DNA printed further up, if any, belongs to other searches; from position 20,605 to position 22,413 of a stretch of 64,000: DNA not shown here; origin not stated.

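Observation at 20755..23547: Phe/Tyr leader-peptide attenuator controlling an uncharacterised MBL-fold hydrolase and GNAT-like 502-aa protein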

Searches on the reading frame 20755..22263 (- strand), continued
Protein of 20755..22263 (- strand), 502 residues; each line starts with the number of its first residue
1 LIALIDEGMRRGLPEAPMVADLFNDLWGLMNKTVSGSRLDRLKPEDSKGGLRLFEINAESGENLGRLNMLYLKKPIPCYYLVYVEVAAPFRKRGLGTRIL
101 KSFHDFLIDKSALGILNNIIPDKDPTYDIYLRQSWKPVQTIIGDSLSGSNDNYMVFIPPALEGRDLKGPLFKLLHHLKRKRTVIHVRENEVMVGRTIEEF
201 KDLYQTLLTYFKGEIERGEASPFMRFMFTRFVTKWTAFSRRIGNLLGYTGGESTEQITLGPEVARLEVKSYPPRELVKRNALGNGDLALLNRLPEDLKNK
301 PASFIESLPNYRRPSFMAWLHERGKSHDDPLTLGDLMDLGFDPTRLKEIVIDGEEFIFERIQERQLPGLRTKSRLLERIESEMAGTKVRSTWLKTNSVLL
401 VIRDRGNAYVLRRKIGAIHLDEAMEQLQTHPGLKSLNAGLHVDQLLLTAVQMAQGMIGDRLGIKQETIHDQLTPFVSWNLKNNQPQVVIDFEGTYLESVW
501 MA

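Call 41: search_protein_representatives(alignment_id=A2)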
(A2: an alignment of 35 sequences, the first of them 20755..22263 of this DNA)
Query: 35 sequences, 530 profile positions. Proteins with E-value up to 0.001 (for the whole library): 219; up to 1e-10: 110; up to 1e-30: 53. The best 150 are listed.
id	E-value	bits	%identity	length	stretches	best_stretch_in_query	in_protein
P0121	1.2e-274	928.0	-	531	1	2-530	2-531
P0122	2.3e-248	841.3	-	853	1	16-530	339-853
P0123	4.6e-240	813.9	-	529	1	11-530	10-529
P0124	2.5e-194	662.9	-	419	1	112-530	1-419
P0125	4.8e-167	572.9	-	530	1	14-530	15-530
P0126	2.4e-161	554.1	-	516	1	42-529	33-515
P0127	4.4e-157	540.0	-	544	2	171-530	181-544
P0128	2.4e-140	484.8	-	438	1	13-445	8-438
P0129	1.3e-137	475.7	-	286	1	220-505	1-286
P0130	8.9e-136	469.7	-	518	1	48-530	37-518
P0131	4.0e-128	444.5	-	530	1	15-530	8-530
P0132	7.6e-124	430.4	-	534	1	15-528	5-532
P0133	7.0e-123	427.2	-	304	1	63-353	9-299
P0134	2.5e-115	402.2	-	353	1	19-245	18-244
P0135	3.2e-114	398.6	-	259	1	3-246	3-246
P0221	7.1e-13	64.1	-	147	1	72-164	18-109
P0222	2.0e-12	62.7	-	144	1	65-168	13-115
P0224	2.8e-12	62.2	-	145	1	82-168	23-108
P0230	5.6e-11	57.9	-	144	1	94-166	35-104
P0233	1.2e-09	53.4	-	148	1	73-200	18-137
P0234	2.7e-09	52.3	-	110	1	77-168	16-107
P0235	3.0e-09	52.2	-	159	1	86-165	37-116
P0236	3.1e-09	52.2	-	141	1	89-168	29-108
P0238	3.7e-09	51.9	-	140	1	71-166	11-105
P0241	1.2e-08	50.2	-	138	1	79-170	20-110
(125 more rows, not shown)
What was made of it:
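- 21784..22116 (-): GNAT domain (about residues 50-160 of the 502-aa ORF), with motif A R-K-R-G-L-G and a motif-B tyrosine. Small GNAT proteins match profile positions 70-168 at 1e-12 to 1e-7 (call 41).
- On GNAT superfamily: Small GNAT proteins are hit at 1e-12 to 1e-7 (call 41).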

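Call 44: find_homologous_proteins(query=A3)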
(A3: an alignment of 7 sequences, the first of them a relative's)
Query A3 (7 sequences) (534 aa, profile of the alignment): 478 proteins with E <= 0.001 among 8000 candidates; the best 120 are listed.
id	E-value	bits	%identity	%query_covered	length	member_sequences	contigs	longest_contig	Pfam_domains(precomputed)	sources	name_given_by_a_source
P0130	1.0e-216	739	31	95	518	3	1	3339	-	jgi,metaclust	metaclust:\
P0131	5.9e-211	720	44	99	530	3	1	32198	PF00583.32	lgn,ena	-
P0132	1.9e-205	701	100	100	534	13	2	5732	-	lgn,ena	-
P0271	1.2e-196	672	34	93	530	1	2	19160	-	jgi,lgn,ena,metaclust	metaclust:\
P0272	1.4e-196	672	40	98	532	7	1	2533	-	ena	-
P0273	5.8e-196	670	40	98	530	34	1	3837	-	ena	-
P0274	2.3e-195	668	41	98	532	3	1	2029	-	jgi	-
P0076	3.1e-195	668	38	98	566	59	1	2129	-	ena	-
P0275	5.6e-195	667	38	98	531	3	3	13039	-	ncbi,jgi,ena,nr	ncbi:MAG: hypothetical protein JRJ86_20940 [Deltaproteobacteria bacterium]|nr:hypothetical protein [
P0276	9.4e-194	663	39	98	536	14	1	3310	-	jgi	jgi:hypothetical protein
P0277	1.5e-193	662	38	98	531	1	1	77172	-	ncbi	-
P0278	3.1e-193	661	34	98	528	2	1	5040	PF00583.32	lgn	-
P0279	4.7e-193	661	39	98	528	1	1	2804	-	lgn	-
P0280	7.7e-193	660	38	98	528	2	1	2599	-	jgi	-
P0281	1.8e-192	659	39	98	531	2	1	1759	-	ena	-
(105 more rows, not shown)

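Call 54: predict_structure(alignment_id=A4)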
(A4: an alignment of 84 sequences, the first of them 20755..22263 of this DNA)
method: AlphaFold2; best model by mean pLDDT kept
length: 502 residues; sequences in the alignment: 84
mean_pLDDT: 80.3   pTM: 0.74
mean pLDDT of the five models: 80.3, 79.5, 79.4, 78.0, 77.6
residues with pLDDT >= 90: 174; 70-90: 210; 50-70: 80; < 50: 38
segments of 3 or more residues with pLDDT < 50: 2-4, 6-18, 35-48, 249-253
pLDDT, mean of each block of 10 residues (from residue 1): 47 43 67 51 47 70 72 85 69 73 87 83 72 86 65 86 88 83 55 75 88 89 90 85 54 64 92 66 78 87 90 92 90 91 93 94 86 94 92 95 82 95 88 88 92 93 83 94 92 91 95
secondary structure, 60 per line:
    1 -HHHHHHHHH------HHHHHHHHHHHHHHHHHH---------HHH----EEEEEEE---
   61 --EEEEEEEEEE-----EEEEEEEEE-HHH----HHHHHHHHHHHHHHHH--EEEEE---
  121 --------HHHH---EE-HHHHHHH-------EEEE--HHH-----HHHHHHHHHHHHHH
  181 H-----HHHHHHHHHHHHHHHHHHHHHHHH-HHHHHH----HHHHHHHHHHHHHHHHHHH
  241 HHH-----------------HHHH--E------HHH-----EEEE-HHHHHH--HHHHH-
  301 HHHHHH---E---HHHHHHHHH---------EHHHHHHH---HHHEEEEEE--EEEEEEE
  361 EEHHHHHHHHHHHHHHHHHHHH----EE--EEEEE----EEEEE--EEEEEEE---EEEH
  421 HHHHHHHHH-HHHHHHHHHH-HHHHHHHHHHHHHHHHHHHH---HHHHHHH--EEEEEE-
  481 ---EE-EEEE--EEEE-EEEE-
elements in order: H2-10 H17-34 E51-57 E63-72 E78-86 H95-110 E113-117 H129-132 H139-145 E153-156 H167-181 H187-210 H212-217 H222-243 H261-264 E282-285 H287-292 H295-299 H301-306 H314-322 H333-339 E346-351 E354-362 H363-382 E391-395 E400-404 E407-413 E417-419 H420-429 H431-440 H442-461 H465-471 E474-479 E487-490 E493-496 E498-501
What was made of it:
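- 20758..21783 (-): About 340-residue C-terminal region with no detectable relatives. It carries invariant motifs GYTGGES, LPNYRRP, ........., YVLRRK and IHWEEA. The AlphaFold2 model has pLDDT 80 and pTM 0.74 (call 54).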

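Call 61: fold_search(model_id=the predicted structure, library=pdb)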
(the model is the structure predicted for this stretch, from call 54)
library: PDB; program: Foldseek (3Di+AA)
matches with E <= 10: 1376; with E <= 0.001: 0
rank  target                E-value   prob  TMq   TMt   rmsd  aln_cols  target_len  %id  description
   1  6gts_A                1.8e-03  1.00  0.18  0.52   3.7       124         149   15  Structure of the AtaT-AtaR complex bound DNA (released 2019-03-06)
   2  6ajm_B                3.8e-03  1.00  0.18  0.51   4.6       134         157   16  Crystal structure of apo AtaTR (released 2019-01-02)
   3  2fl4                  5.2e-03  1.00  0.19  0.57   3.6       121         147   13  The crystal structure of the spermine/spermidine acetyltransferase from Enterococcus faecalis (released 2006-02-28)
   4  9dsb_A                5.2e-03  1.00  0.19  0.57   3.6       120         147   13  Crystal Structure of Spermin/spermidine N-Acetyltransferase from Enterococcus faecalis V583 (released 2025-05-28)
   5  9dsb_B                6.5e-03  1.00  0.19  0.57   3.6       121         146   14  Crystal Structure of Spermin/spermidine N-Acetyltransferase from Enterococcus faecalis V583 (released 2025-05-28)
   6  5e96                  1.5e-02  0.99  0.18  0.50  12.4       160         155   18  Crystal structure of aminoglycoside 6'-acetyltransferase type Ii (released 2016-07-06)
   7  9fpz_2                1.6e-02  0.96  0.14  0.36  13.8       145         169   17  Human NatA-MAP2 80S ribosome complex (released 2024-07-03)
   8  2arh_B                1.7e-02  0.85  0.16  0.33  13.4       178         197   15  Crystal Structure of a Protein of Unknown Function AQ1966 from Aquifex aeolicus VF5 (released 2005-10-04)
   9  6edw_A                1.8e-02  0.93  0.16  0.11  15.8       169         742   14  Crystal structure of Mycobacterium tuberculosis ICL2 in the apo form (released 2019-08-14)
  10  6edw_D                2.1e-02  0.92  0.16  0.11  15.8       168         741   13  Crystal structure of Mycobacterium tuberculosis ICL2 in the apo form (released 2019-08-14)
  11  9obo_D                2.4e-02  0.89  0.16  0.11  19.2       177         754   14  Crystal structure of Mycobacterium tuberculosis isocitrate lyase 2 fixed in the apo form with disulfide bonds (released 2026-03-18)
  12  8g8k                  2.5e-02  0.94  0.15  0.39  10.8       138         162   17  Crystal structure of Rv1916 (residues 233-398) (released 2023-06-07)
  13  5us1_F                2.8e-02  0.98  0.18  0.42   7.6       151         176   12  Crystal structure of aminoglycoside acetyltransferase AAC(2')-Ia in complex with N2'-acetylgentamicin C1A and coenzyme (released 2017-03-15)
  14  1wk4_A                2.8e-02  0.94  0.15  0.35   6.7       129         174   13  Crystal structure of ttk003001606 (released 2004-11-30)
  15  7kwj_C                3.5e-02  0.99  0.17  0.47   8.7       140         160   13  Spermidine N-acetyltransferase SpeG K23-Q34 chimera from Vibrio cholerae and hSSAT (released 2020-12-16)
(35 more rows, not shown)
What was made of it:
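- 20758..21783 (-): Foldseek gives nothing with E below 1e-3 (call 61).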

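Call 85: search_protein_families(library=padloc, proteins=[P0001, P0094, P0132], max_evalue=0.01)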
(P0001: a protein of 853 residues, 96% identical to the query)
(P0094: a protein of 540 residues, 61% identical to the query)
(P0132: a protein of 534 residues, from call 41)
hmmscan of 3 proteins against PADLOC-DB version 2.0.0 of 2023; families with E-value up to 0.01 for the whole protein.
P0001 (853 aa): 4 families
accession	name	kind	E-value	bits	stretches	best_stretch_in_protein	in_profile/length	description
PDLC03854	LmuA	-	5.1e-05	20.6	1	32-76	28-73/345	-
PDLC03805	RTasMBL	-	0.00026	18.3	1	32-78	22-66/322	DRT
PDLC04676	PDC-M48B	-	0.0036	14.2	1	33-76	34-77/357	-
PDLC02158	Avs1a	-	0.0039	14.5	1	31-76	21-67/392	-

P0094 (540 aa): 0 families

P0132 (534 aa): 0 families
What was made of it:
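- Tried and rejected: PADLOC gave nothing for the GNAT-family part (call 85).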

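Call 87: find_encoding_contigs(protein=P0131, flank=6000, max_places=2)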
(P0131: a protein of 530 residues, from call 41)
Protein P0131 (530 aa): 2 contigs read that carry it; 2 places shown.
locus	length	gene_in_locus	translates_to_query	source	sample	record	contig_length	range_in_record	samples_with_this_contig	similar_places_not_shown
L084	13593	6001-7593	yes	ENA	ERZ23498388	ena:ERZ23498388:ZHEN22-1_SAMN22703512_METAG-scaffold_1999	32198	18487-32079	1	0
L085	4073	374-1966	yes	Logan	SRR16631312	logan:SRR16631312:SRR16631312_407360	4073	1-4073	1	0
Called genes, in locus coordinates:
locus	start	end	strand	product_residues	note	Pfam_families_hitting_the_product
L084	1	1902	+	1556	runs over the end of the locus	PF01869:BcrAD_BadFG, PF09989:DUF2229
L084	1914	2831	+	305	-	PF25281:MBL_MAP1B (weak), PF00753:Lactamase_B, PF12706:Lactamase_B_2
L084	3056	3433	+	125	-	PF00072:Response_reg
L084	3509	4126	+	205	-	PF00334:NDK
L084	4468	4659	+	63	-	-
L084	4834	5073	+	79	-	-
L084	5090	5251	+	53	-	-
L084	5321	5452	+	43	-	-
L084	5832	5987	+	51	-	-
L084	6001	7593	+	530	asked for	PF00583:Acetyltransf_1 (faint)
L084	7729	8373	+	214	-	PF01553:Acyltransferase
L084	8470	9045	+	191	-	-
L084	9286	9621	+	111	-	-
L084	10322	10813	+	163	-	PF07963:N_methyl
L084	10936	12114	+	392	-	PF13173:AAA_14, PF13401:AAA_22 (faint), PF13635:DUF4143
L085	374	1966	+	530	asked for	PF00583:Acetyltransf_1 (faint)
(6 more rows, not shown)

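Call 88: find_encoding_contigs(protein=P0132, flank=4000, max_places=2)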
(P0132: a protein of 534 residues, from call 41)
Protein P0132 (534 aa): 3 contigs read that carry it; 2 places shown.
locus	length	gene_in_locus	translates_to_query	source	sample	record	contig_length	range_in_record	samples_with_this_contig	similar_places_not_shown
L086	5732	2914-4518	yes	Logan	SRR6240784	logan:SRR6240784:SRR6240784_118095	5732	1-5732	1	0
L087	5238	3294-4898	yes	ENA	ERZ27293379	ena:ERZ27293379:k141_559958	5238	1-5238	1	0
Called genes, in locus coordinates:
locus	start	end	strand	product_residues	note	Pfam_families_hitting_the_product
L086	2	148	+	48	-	?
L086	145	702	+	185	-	-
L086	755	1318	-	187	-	PF07690:MFS_1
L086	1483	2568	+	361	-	PF07687:M20_dimer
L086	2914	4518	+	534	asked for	-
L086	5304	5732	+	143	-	?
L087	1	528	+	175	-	?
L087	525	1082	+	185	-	-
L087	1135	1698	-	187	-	PF07690:MFS_1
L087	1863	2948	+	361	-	PF07687:M20_dimer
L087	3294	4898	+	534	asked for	-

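Call 89: find_encoding_contigs(protein=P0271, flank=6000, max_places=2)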
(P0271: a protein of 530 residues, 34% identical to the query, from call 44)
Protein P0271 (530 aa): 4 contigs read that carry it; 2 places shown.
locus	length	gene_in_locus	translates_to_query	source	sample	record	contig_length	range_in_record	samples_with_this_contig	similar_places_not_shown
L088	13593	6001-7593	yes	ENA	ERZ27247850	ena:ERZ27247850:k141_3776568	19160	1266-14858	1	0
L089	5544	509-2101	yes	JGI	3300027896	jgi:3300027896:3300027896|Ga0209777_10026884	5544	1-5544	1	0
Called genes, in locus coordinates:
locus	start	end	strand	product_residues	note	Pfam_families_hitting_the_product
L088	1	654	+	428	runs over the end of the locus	PF07690:MFS_1, PF13000:Acatn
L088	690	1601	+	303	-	PF00005:ABC_tran, PF13304:AAA_21 (faint)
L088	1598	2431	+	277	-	PF01061:ABC2_membrane, PF12698:ABC2_membrane_3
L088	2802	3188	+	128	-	PF13560:HTH_31 (weak)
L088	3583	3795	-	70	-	-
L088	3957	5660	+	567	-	PF13517:FG-GAP_3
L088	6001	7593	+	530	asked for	-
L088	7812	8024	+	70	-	-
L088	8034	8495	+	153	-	-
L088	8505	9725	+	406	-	PF13439:Glyco_transf_4, PF13579:Glyco_trans_4_4, PF20706:GT4-conflict (weak), PF00534:Glycos_transf_1, PF13692:Glyco_trans_1_4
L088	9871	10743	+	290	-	PF13641:Glyco_tranf_2_3, PF00535:Glycos_transf_2, PF13632:Glyco_trans_2_3 (weak)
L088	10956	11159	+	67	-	PF00313:CSD, PF08206:OB_RNB (weak)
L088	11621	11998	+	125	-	-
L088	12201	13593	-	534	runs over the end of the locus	PF00501:AMP-binding, PF13193:AMP-binding_C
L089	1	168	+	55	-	?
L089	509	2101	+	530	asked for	-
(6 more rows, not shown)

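Call 91: fold_search(model_id=the predicted structure, library=viral)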
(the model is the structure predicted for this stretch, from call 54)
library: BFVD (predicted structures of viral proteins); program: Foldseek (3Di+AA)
matches with E <= 10: 608; with E <= 0.001: 1
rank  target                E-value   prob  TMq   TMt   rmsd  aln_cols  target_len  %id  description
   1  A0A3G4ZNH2            4.2e-04  1.00  0.17  0.62   3.6       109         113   16  Acetyltransferase GNAT family protein [Terrestrivirus sp.]
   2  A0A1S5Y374            1.3e-03  1.00  0.17  0.68   4.2       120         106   15  Acetyltransferase [uncultured archaeal virus]
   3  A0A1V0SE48            2.1e-03  1.00  0.18  0.51   9.9       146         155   17  Acetyltransferase [Indivirus ILV1]
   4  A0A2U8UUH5            5.4e-03  1.00  0.18  0.46   7.6       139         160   13  Acetyltransferase [Microbacterium phage Hendrix]
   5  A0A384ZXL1            6.0e-03  1.00  0.19  0.48  17.7       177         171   13  Uncharacterized protein [Dickeya phage vB_DsoM_JA29]
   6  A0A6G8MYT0            8.7e-03  0.99  0.17  0.41  10.5       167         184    8  Acyl-CoA N-acyltransferase [Cedratvirus kamchatka]
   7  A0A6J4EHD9            9.2e-03  1.00  0.16  0.57   4.1       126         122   14  (no name in the UniProt tables at hand)
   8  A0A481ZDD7            9.2e-03  0.98  0.15  0.34  11.7       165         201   14  Acetyltransferase GNAT domain protein [Pithovirus LCPAC403]
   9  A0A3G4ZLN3            1.1e-02  1.00  0.19  0.47   9.0       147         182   18  N-acyltransferase [Terrestrivirus sp.]
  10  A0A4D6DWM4            1.1e-02  1.00  0.17  0.23   5.6       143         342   13  N-acetyltransferase domain-containing protein [Edwardsiella phage pEt-SU]
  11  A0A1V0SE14            1.1e-02  1.00  0.18  0.53  10.6       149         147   11  Acetyltransferase GNAT family protein [Indivirus ILV1]
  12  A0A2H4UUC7            1.2e-02  0.99  0.18  0.46   9.0       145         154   14  N-acyltransferase [Bodo saltans virus]
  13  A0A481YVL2            1.3e-02  1.00  0.21  0.35  13.7       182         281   14  Uncharacterized protein [Marseillevirus LCMAC201]
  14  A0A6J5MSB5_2          1.3e-02  0.85  0.15  0.07  20.1       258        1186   10  Uncharacterized protein [uncultured Caudovirales phage]
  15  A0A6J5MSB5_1          1.3e-02  0.80  0.15  0.07  19.2       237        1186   10  Uncharacterized protein [uncultured Caudovirales phage]
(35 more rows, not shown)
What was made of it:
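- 21784..22116 (-): Foldseek gives GNAT hits at probability 1.0 (calls 61, 91).
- On GNAT superfamily: The AlphaFold2 model (pLDDT 80, call 54) matches GNAT structures at probability 1.0 (calls 61, 91).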

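Call 92: search_protein_families(library=ncbifam, proteins=[P0221, P0222, P0224, P0230, P0233, P0234, P0235, P0236, P0238, P0241], max_evalue=0.001)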
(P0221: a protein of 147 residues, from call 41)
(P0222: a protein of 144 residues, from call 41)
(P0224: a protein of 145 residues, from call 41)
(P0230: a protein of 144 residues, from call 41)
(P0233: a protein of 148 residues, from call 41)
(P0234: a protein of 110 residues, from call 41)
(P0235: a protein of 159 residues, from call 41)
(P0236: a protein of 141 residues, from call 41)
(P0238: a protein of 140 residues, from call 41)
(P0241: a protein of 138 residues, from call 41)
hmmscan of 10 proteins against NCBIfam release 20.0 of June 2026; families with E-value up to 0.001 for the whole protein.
P0221 (147 aa): 2 families
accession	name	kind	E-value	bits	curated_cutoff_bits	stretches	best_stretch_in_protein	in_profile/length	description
TIGR01575.1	rimI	equivalog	6.4e-05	23.1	86.4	1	52-111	56-115/132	ribosomal protein S18-alanine N-acetyltransferase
NF007025.1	PRK09491.1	equivalog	8.7e-05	22.5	173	1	20-111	34-122/145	ribosomal protein S18-alanine N-acetyltransferase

P0222 (144 aa): 0 families

P0224 (145 aa): 1 family
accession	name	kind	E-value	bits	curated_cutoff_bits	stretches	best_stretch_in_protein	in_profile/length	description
NF002959.0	PRK03624.1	equivalog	6.9e-05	22.6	124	1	49-105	75-131/147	GNAT family acetyltransferase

P0230 (144 aa): 1 family
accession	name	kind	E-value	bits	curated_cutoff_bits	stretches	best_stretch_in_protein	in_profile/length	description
NF002959.0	PRK03624.1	equivalog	1.9e-05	24.4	124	1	47-102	75-130/147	GNAT family acetyltransferase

P0233 (148 aa): 0 families

P0234 (110 aa): 2 families
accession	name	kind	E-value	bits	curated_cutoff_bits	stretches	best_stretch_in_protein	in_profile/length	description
NF040503.1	resist_ArsN1a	equivalog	1e-06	28.6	170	1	22-107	48-138/159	arsinothricin resistance N-acetyltransferase ArsN1 family A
TIGR01575.1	rimI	equivalog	1.4e-06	28.5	86.4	1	8-109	21-119/132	ribosomal protein S18-alanine N-acetyltransferase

P0235 (159 aa): 8 families
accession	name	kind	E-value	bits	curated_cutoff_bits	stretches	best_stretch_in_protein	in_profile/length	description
TIGR01575.1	rimI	equivalog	2.7e-07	30.8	86.4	1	28-118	29-116/132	ribosomal protein S18-alanine N-acetyltransferase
NF033083.0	AAC_3_I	equivalog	2.2e-06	27.9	200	1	47-117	67-137/145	AAC(3)-I family aminoglycoside N-acetyltransferase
NF040503.1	resist_ArsN1a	equivalog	5.5e-06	26.2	170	1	25-118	42-137/159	arsinothricin resistance N-acetyltransferase ArsN1 family A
NF043067.1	AAC_6p_group_E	equivalog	1.3e-05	25.1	140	1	40-118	47-131/140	aminoglycoside 6'-N-acetyltransferase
NF002959.0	PRK03624.1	equivalog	2.6e-05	24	124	1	60-117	75-132/147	GNAT family acetyltransferase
NF000010.1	AAC_2p_Ib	exception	3.4e-05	23.5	400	1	47-116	78-143/195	aminoglycoside N-acetyltransferase AAC(2')-Ib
NF000360.1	sat4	exception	0.00017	21.8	380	1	58-119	97-158/180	streptothricin N-acetyltransferase Sat4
NF000108.1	AAC_2p_Ia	exception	0.00055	20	350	1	52-115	70-129/178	aminoglycoside N-acetyltransferase AAC(2')-Ia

P0236 (141 aa): 2 families
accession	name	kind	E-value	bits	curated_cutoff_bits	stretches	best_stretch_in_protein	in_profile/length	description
TIGR01575.1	rimI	equivalog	8.6e-07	29.2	86.4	1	9-114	20-123/132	ribosomal protein S18-alanine N-acetyltransferase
NF002959.0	PRK03624.1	equivalog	0.00029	20.6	124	1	49-105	75-131/147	GNAT family acetyltransferase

P0238 (140 aa): 0 families

P0241 (138 aa): 1 family
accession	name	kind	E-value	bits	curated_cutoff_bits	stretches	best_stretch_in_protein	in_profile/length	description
TIGR01575.1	rimI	equivalog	0.00065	19.9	86.4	1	49-113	58-122/132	ribosomal protein S18-alanine N-acetyltransferase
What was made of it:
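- Tried and rejected: NCBIfam on small GNAT relatives returned only generic RimI-like names (call 92).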
